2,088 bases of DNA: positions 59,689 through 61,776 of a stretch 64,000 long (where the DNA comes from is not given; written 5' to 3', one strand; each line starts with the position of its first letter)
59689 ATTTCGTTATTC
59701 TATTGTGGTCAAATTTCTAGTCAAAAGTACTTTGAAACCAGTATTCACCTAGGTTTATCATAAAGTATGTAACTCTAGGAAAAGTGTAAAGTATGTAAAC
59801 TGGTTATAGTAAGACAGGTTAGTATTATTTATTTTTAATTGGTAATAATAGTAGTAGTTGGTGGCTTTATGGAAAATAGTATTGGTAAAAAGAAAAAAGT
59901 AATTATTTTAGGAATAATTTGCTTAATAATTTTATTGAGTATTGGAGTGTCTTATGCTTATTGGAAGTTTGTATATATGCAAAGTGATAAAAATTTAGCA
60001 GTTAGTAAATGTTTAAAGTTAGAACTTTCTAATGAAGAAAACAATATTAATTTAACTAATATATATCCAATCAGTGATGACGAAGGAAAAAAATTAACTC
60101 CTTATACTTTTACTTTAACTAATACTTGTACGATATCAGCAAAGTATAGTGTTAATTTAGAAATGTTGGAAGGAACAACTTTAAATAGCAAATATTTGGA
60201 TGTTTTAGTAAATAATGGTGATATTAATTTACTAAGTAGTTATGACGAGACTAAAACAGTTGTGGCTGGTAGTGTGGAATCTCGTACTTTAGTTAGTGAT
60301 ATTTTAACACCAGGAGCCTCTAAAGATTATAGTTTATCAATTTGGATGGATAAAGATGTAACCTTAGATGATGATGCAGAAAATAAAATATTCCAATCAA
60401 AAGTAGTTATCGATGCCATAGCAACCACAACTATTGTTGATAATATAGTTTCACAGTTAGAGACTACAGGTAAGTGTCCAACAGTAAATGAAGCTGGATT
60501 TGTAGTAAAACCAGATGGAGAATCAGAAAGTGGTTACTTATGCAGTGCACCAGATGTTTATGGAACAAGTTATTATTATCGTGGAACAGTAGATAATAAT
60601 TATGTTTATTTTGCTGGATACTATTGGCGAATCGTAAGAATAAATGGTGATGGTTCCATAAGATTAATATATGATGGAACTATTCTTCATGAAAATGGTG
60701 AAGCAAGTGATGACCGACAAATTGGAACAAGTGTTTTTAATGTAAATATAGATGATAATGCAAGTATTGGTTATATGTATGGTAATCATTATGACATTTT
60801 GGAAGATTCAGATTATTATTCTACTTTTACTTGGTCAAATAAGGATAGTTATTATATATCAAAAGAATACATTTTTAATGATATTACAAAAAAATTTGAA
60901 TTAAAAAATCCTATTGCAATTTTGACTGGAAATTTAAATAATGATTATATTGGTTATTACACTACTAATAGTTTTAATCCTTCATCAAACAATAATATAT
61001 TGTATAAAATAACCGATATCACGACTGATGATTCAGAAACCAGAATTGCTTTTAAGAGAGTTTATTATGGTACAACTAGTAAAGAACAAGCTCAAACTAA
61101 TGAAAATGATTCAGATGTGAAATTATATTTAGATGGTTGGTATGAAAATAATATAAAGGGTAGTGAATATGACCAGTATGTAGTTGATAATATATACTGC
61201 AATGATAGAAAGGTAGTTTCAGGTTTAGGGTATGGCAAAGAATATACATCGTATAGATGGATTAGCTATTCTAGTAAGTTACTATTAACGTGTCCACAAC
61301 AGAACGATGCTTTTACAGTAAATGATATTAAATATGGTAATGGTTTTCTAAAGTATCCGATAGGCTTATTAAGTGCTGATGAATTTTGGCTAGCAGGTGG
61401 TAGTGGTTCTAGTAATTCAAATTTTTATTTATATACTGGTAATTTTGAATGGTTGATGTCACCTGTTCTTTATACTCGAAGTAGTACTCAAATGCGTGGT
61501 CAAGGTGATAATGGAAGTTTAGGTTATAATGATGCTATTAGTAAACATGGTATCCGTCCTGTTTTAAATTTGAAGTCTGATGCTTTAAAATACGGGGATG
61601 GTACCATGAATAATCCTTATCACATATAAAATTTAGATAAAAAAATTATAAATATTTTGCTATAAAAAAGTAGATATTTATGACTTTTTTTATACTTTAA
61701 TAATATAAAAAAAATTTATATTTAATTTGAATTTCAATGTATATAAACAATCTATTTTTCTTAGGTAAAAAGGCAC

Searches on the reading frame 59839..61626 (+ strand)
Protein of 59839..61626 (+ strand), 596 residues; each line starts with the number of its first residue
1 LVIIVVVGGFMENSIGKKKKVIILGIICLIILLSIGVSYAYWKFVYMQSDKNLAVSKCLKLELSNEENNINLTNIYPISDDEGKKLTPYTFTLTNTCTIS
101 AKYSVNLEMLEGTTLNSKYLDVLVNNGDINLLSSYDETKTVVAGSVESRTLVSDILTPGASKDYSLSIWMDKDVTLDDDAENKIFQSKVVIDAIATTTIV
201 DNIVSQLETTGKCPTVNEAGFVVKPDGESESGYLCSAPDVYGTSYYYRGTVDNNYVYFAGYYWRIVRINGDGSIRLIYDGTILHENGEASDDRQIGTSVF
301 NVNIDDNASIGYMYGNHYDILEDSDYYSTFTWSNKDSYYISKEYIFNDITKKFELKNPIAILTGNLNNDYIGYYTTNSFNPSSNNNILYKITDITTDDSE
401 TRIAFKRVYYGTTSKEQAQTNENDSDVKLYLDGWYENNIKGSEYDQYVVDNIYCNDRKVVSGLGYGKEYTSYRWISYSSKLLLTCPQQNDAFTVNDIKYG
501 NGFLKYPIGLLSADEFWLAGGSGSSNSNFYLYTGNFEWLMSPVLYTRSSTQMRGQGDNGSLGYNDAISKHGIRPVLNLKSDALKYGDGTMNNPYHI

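Call 5: search_protein_families(library=pfam, proteins=[window:59839-61626:+], max_evalue=1)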
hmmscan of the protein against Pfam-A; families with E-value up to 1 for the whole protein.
window:59839-61626:+ (596 aa): 0 families

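Call 6: search_protein_families(library=ncbifam, proteins=[window:59839-61626:+], max_evalue=1)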
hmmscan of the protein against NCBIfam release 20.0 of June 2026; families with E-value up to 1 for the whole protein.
window:59839-61626:+ (596 aa): 1 family
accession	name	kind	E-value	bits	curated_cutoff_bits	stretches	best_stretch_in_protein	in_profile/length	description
NF004285.1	PRK05696.1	equivalog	0.031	14.1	179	1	15-51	14-48/171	flagellar basal body-associated protein FliL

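Call 36: find_homologous_proteins(query=window:59869-61626:+, max_evalue=0.001)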
Query window:59869-61626:+ (586 aa): 4869 proteins with E <= 0.001 among 8000 candidates; the best 120 are listed.
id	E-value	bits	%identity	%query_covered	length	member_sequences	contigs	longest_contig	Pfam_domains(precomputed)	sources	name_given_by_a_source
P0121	0.0e+0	1307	99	100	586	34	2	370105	-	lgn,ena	-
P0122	6.5e-227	773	59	98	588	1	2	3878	-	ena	-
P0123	1.9e-226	771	59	100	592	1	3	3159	-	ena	-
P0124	4.4e-216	737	71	85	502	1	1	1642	-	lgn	-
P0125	3.9e-211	721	56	100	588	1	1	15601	PF19789.7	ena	-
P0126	5.5e-211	720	56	100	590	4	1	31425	-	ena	-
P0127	5.0e-209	714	56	95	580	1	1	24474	-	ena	-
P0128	2.9e-208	711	57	99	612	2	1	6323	PF19789.7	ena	-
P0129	2.8e-207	708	59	95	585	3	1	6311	-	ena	-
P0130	3.6e-205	701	57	99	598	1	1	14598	-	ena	-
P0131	5.4e-205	700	56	99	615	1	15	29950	-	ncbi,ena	-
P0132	5.7e-203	694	55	100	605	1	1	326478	-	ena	-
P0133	8.2e-203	693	57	95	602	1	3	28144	-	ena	-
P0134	1.3e-202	693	58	95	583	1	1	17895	-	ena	-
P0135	7.6e-202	690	55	100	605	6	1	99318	-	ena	-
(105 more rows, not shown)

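Call 44: find_encoding_contigs(protein=P0121, flank=3000, max_places=10)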
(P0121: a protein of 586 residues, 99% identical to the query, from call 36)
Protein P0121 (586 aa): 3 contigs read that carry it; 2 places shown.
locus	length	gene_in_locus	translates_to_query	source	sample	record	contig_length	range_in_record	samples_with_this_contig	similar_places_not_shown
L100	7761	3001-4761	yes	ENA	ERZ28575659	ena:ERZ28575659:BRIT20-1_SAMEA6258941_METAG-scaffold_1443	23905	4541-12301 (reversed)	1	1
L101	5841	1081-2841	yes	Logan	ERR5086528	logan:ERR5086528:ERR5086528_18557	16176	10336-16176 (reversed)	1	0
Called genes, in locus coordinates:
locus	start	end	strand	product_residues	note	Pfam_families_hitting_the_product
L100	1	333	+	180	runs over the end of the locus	-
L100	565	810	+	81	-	-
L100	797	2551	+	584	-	PF07973:tRNA_SAD, PF00587:tRNA-synt_2b, PF03129:HGTP_anticodon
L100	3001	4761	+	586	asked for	-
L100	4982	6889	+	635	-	PF02518:HATPase_c, PF00204:DNA_gyraseB, PF01751:Toprim, PF00986:DNA_gyraseB_C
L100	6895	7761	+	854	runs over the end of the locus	PF00521:DNA_topoisoIV, PF03989:DNA_gyraseA_C (weak)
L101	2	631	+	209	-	?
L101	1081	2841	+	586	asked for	-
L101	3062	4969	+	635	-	PF02518:HATPase_c, PF00204:DNA_gyraseB, PF01751:Toprim, PF00986:DNA_gyraseB_C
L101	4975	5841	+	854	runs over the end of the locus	PF00521:DNA_topoisoIV, PF03989:DNA_gyraseA_C (weak)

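Call 80: search_protein_families(library=pfam, proteins=[window:59869-61626:+], max_evalue=0.01)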
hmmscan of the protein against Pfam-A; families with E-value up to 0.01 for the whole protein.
window:59869-61626:+ (586 aa): 0 families
